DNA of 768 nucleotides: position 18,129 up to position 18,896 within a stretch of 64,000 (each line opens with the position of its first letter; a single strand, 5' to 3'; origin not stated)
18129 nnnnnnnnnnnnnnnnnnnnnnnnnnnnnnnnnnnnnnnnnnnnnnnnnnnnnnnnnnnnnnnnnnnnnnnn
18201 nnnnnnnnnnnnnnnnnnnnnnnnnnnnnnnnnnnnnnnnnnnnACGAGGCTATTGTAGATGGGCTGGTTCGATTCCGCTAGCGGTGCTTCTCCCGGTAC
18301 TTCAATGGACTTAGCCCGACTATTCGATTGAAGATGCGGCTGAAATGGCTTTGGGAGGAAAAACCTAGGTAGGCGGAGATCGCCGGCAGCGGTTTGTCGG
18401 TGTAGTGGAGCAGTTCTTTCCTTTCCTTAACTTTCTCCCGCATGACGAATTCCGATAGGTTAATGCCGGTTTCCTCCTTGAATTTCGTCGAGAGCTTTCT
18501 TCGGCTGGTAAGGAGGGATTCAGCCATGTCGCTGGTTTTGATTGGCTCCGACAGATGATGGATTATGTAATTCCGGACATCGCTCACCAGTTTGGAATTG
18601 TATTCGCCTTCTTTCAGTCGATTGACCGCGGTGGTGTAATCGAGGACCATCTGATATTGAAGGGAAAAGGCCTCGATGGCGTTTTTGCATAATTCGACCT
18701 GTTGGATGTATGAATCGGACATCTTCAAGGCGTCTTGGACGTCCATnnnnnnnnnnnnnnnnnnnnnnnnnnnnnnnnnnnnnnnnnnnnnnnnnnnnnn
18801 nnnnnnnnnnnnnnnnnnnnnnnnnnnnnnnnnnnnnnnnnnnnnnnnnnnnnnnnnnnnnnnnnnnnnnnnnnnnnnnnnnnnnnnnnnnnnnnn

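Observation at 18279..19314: Deletion scar in the rhamnose locus: HTH-only AraC regulator abutting a C-terminal GH78 rhamnosidase fragment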

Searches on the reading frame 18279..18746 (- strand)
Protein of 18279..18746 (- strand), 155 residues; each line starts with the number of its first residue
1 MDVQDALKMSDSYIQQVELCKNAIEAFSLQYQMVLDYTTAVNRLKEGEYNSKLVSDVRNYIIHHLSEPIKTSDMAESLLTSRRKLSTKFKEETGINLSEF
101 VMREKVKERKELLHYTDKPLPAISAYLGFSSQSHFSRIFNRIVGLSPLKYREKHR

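Call 3: search_protein_families(library=pfam, proteins=[window:18279-18746:-], max_evalue=0.01)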
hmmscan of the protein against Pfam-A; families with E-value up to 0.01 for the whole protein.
window:18279-18746:- (155 aa): 2 families
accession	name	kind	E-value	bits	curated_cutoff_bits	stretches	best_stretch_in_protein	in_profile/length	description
PF12833.13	HTH_18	-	8e-19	68.2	33.6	1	74-152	1-79/80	Helix-turn-helix domain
PF00165.29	HTH_AraC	-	1.5e-11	44.6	26.6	1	123-151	14-41/42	Bacterial regulatory helix-turn-helix proteins, AraC family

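Call 4: search_protein_families(library=ncbifam, proteins=[window:18279-18746:-], max_evalue=0.01)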
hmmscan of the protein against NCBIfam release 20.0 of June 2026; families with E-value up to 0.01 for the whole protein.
window:18279-18746:- (155 aa): 31 families (the best 25 are shown)
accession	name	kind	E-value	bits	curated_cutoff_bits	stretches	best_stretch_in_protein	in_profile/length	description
TIGR04094.1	adjacent_YSIRK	equivalog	1.6e-30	106.3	200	1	1-151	235-383/383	YSIRK-targeted surface antigen transcriptional regulator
NF007860.0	PRK10572.1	equivalog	1.4e-18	66.8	208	1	26-154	158-285/292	arabinose operon transcriptional regulator AraC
NF047455.1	TF_Staph_AryK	equivalog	1.2e-16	60.1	850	1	11-154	114-259/759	transcriptional regulator AryK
NF047788.1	TransRegPocR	equivalog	1.4e-16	60.6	500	1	43-154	180-291/296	transcriptional regulator PocR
NF006902.0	PRK09393.1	equivalog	1.1e-14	54.3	425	1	48-153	216-321/327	transcriptional regulator FtrA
NF049968.1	QhpR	equivalog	1.2e-11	44.3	250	1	41-151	174-284/284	AraC-like transcriptional regulator QhpR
NF007693.0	PRK10371.1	equivalog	8.8e-11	41.5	253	1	32-152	178-298/309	transcriptional regulator MelR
NF012144.2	ramA_TF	equivalog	9e-11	42.2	180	1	51-154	4-107/108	RamA family antibiotic efflux transcriptional regulator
NF010028.0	PRK13503.1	equivalog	9.5e-11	41.6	288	1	30-153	150-272/278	HTH-type transcriptional activator RhaS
NF007243.0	PRK09685.1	equivalog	6.1e-10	39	199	1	40-155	185-303/303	transcriptional regulator FeaR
NF049932.1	TranspRegBtr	equivalog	7e-10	38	900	1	20-155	138-267/531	bacillibactin transport transcriptional regulator Btr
NF010026.0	PRK13501.1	equivalog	1.6e-09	37.3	363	1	26-153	150-277/290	HTH-type transcriptional activator RhaR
NF052371.1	TransRegGbdRPseu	equivalog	1.7e-09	37.2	480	1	46-153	220-326/365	choline metabolism transcriptional regulator GbdR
NF007584.0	PRK10219.1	equivalog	4.9e-09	36.5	174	1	51-153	4-106/107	superoxide response transcriptional regulator SoxS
NF010025.2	PRK13500.1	equivalog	6.2e-09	35.8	525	1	53-154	177-278/282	HTH-type transcriptional activator RhaR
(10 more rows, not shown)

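Call 7: find_homologous_proteins(query=window:18282-18746:-)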
Query window:18282-18746:- (155 aa): 58 proteins with E <= 0.001 among 65 candidates.
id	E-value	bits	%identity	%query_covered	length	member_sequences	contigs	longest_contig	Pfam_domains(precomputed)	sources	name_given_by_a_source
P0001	7.8e-51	190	82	77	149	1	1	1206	-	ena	-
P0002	3.7e-49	184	57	99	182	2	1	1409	PF12833.14,PF00165.30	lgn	-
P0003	1.9e-48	182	59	100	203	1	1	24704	PF12833.14,PF00165.30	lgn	-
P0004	2.4e-48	182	55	100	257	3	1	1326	PF12833.14,PF00165.30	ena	-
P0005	1.2e-47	179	55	100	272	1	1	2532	PF12833.14,PF00165.30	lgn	-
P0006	3.1e-46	175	56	99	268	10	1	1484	PF12833.14,PF00165.30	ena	-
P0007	5.9e-46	174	56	98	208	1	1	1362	PF12833.14,PF00165.30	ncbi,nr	ncbi:MAG: AraC family transcriptional regulator, partial [Parasporobacterium sp.]|nr:AraC family tra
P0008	5.3e-45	171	53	99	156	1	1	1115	PF12833.14,PF00165.30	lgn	-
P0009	9.9e-45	170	53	99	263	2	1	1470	PF12833.14,PF00165.30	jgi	jgi:AraC-like DNA-binding protein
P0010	3.8e-44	168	56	99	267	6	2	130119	PF12833.14,PF00165.30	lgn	-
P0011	8.3e-44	167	53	99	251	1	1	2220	PF12833.14,PF00165.30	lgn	-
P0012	8.6e-44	167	53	99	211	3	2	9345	PF12833.14,PF00165.30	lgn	-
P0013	2.2e-43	166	51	99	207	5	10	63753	PF12833.14,PF00165.30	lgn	-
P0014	2.4e-43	165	55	99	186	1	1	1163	PF12833.14,PF00165.30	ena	-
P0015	3.7e-43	165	56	99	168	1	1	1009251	PF12833.14,PF00165.30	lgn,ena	-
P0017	1.6e-41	160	53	95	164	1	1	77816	PF12833.14,PF00165.30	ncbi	ncbi:MAG: helix-turn-helix domain-containing protein [Candidatus Enteromonas sp.]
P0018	1.7e-41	159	50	97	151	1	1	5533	PF12833.14,PF00165.30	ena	-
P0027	3.2e-37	146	52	91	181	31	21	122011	PF12833.14,PF00165.30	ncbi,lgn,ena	-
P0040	4.6e-34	135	51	81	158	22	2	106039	PF12833.14,PF00165.30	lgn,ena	-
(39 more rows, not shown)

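Call 11: find_encoding_contigs(protein=window:18279-18746:-, flank=6000, max_places=6)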
Protein window:18279-18746:- (155 aa): 12 contigs read that carry it; 4 places shown.
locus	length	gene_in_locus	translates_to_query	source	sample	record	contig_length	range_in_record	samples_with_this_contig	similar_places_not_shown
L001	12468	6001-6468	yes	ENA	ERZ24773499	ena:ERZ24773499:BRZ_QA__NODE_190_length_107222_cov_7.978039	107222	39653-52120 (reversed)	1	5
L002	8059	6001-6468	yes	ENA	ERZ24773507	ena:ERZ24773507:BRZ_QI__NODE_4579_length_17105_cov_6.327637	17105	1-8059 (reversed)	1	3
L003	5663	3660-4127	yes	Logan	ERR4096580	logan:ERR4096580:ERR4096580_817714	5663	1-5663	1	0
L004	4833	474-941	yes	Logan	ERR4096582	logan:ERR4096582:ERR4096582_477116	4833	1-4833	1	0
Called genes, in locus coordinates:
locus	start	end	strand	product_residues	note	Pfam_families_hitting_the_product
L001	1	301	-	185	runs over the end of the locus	PF14278:TetR_C_8 (weak)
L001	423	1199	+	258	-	PF16227:DUF4886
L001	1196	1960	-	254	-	PF00106:adh_short, PF08659:KR, PF13561:adh_short_C2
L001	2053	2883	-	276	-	PF00596:Aldolase_II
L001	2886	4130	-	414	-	PF06134:RhaA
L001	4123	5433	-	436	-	PF00370:FGGY_N, PF02782:FGGY_C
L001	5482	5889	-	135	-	PF17389:Bac_rhamnosid6H, PF17390:Bac_rhamnosid_C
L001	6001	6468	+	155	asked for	PF12833:HTH_18, PF00165:HTH_AraC (weak)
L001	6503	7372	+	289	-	PF01156:IU_nuc_hydro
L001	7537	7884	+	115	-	-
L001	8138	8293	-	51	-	-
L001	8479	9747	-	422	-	PF05496:RuvB_N, PF13173:AAA_14 (faint), PF13401:AAA_22 (faint), PF00004:AAA, PF07728:AAA_5 (weak), PF16193:AAA_assoc_2, PF12002:MgsA_C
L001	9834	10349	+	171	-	PF03061:4HBT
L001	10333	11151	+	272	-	PF09335:VTT_dom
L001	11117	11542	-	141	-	-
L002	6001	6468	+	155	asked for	PF12833:HTH_18, PF00165:HTH_AraC (weak)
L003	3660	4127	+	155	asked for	PF12833:HTH_18, PF00165:HTH_AraC (weak)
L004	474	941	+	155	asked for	PF12833:HTH_18, PF00165:HTH_AraC (weak)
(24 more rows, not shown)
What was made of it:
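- Checked: Gene callers on public contigs start the fragment at the ATG at 18858, giving 135 aa (call 11).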

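Call 12: find_encoding_contigs(protein=P0017, flank=6000, max_places=4)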
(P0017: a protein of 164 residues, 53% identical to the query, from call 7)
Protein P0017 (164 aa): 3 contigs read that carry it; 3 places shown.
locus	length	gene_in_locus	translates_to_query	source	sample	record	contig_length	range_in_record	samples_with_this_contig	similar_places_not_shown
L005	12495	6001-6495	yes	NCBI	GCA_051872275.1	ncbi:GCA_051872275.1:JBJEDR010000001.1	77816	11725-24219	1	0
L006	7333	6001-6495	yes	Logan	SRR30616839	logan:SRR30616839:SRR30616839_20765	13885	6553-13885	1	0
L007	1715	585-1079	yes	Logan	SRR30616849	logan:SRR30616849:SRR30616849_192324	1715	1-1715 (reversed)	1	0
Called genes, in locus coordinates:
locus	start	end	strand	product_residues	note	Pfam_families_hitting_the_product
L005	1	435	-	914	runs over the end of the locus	PF00496:SBP_bac_5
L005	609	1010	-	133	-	PF13038:DUF3899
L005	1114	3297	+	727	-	-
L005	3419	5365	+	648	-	-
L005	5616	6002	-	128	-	PF00933:Glyco_hydro_3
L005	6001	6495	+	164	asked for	PF00165:HTH_AraC (weak), PF12833:HTH_18, PF00165:HTH_AraC (weak)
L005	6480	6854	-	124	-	-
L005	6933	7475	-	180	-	PF00210:Ferritin (weak), PF02915:Rubrerythrin, PF21349:RUBY_RBDX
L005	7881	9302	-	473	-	PF04326:SLFN_AlbA_2, PF13749:HATPase_c_4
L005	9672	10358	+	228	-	PF13635:DUF4143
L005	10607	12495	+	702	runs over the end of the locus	PF02837:Glyco_hydro_2_N (weak), PF22666:Glyco_hydro_2_N2 (weak), PF02836:Glyco_hydro_2_C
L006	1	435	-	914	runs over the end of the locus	PF00496:SBP_bac_5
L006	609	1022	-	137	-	PF13038:DUF3899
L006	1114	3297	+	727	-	-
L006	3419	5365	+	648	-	-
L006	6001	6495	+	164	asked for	PF00165:HTH_AraC (weak), PF12833:HTH_18, PF00165:HTH_AraC (weak)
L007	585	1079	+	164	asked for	PF00165:HTH_AraC (weak), PF12833:HTH_18, PF00165:HTH_AraC (weak)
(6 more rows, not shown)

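Call 29: search_protein_families(library=pfam, proteins=[L005:5616-6002:-], max_evalue=0.001)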
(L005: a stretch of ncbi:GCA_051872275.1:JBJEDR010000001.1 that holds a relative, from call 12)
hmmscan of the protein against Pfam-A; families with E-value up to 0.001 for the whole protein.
L005:5616-6002:- (128 aa): 1 family
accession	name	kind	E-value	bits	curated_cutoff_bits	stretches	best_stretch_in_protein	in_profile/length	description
PF00933.27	Glyco_hydro_3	-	1.7e-19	70.8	27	1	1-108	149-260/316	Glycosyl hydrolase family 3 N terminal domain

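Call 34: find_encoding_contigs(protein=P0015, flank=7000, max_places=3)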
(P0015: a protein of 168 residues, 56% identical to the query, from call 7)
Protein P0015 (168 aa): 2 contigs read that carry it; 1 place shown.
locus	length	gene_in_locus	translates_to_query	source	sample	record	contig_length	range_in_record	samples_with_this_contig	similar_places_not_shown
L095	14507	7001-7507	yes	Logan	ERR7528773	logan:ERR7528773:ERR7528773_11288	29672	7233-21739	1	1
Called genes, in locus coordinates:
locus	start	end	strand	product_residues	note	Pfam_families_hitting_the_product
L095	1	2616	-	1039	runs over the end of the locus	PF04313:HSDR_N, PF04851:ResIII, PF18766:SWI2_SNF2, PF22679:T1R_D3-like, PF12008:EcoR124_C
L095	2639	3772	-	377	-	PF01420:Methylase_S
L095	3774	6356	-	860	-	PF12161:HsdM_N, PF02384:N6_Mtase, PF07669:Eco57I (weak)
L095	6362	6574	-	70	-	PF13443:HTH_26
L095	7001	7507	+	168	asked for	PF00165:HTH_AraC (weak), PF12833:HTH_18, PF00165:HTH_AraC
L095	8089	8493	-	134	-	-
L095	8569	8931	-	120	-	-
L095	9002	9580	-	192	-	-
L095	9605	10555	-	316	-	-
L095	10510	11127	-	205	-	-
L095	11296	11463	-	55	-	-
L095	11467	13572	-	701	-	PF00580:UvrD-helicase, PF13245:AAA_19, PF01443:Viral_helicase1 (faint), PF13361:UvrD_C, PF13538:UvrD_C_2 (faint)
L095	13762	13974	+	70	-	-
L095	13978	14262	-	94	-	-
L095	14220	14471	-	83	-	-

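Call 35: find_encoding_contigs(protein=P0027, flank=7000, max_places=3)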
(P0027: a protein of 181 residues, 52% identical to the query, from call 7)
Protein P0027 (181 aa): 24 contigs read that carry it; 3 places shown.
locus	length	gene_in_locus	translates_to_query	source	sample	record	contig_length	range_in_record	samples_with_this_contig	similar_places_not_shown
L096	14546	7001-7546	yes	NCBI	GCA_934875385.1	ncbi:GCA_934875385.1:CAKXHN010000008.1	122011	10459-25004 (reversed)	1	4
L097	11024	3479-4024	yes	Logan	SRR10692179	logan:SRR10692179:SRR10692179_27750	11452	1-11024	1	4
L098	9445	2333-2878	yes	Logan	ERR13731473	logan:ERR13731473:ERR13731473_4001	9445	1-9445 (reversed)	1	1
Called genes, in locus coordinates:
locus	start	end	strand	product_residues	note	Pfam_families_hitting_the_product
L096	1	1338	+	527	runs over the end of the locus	PF00817:IMS, PF11799:IMS_C (weak)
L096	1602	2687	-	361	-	PF03372:Exo_endo_phos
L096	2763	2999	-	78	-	PF06445:GyrI-like (weak)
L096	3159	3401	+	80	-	PF00269:SASP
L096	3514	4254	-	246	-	-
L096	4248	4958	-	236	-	PF00005:ABC_tran, PF13304:AAA_21 (faint)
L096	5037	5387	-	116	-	PF00392:GntR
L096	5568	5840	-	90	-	PF01554:MatE (weak)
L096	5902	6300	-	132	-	PF08780:NTase_sub_bind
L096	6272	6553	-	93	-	PF01909:NTP_transf_2, PF18765:Polbeta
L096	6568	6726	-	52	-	-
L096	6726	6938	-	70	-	-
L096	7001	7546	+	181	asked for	PF00165:HTH_AraC, PF12833:HTH_18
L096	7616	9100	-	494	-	PF12229:PG_binding_4, PF03734:YkuD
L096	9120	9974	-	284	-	PF02588:YitT_membrane, PF19700:DUF6198, PF10035:DUF2179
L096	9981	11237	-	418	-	PF00817:IMS, PF11798:IMS_HHH (weak), PF21704:POLH-Rev1_HhH (weak), PF21999:IMS_HHH_1, PF11799:IMS_C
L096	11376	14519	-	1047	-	PF08937:ThsB_TIR (faint), PF13676:TIR_2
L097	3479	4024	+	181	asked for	PF00165:HTH_AraC, PF12833:HTH_18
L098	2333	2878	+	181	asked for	PF00165:HTH_AraC, PF12833:HTH_18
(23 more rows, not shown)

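Call 36: find_encoding_contigs(protein=P0040, flank=7000, max_places=3)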
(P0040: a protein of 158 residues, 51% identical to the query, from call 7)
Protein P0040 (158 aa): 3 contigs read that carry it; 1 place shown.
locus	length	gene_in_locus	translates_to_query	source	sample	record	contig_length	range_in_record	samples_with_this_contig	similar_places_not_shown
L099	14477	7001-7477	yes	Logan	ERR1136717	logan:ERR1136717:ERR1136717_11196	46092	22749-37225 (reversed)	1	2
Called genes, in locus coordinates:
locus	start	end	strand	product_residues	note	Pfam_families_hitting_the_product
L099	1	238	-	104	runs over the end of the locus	PF01613:Flavin_Reduct (weak)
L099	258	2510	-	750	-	PF09479:Flg_new, PF13306:LRR_5, PF13855:LRR_8 (faint), PF00248:Aldo_ket_red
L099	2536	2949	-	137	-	PF12682:Flavodoxin_4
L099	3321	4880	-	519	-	PF00135:COesterase, PF20434:BD-FAE, PF07859:Abhydrolase_3 (weak), PF00135:COesterase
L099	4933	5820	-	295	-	PF00248:Aldo_ket_red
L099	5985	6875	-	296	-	PF00126:HTH_1, PF03466:LysR_substrate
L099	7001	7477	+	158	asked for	PF12833:HTH_18, PF00165:HTH_AraC (weak)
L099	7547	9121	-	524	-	PF00005:ABC_tran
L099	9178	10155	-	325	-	-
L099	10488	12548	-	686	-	PF16334:DUF4964, PF17168:DUF5127, PF16335:GtaA_6_Hairpin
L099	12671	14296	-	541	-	PF03629:SASA, PF18998:Flg_new_2 (weak)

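Call 39: find_encoding_contigs(protein=P0001, flank=3000, max_places=4)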
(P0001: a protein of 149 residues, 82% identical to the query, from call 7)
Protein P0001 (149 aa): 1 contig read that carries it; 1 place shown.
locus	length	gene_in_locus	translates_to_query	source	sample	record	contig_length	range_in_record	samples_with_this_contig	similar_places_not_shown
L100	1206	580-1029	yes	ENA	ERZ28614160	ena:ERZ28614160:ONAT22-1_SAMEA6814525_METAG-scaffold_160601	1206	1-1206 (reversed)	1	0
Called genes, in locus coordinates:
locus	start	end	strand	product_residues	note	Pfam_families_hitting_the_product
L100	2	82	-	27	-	?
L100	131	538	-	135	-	PF17389:Bac_rhamnosid6H, PF17390:Bac_rhamnosid_C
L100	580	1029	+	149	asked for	-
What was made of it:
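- L100 cannot be assigned to a species because it is only 1.2 kb (call 39).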
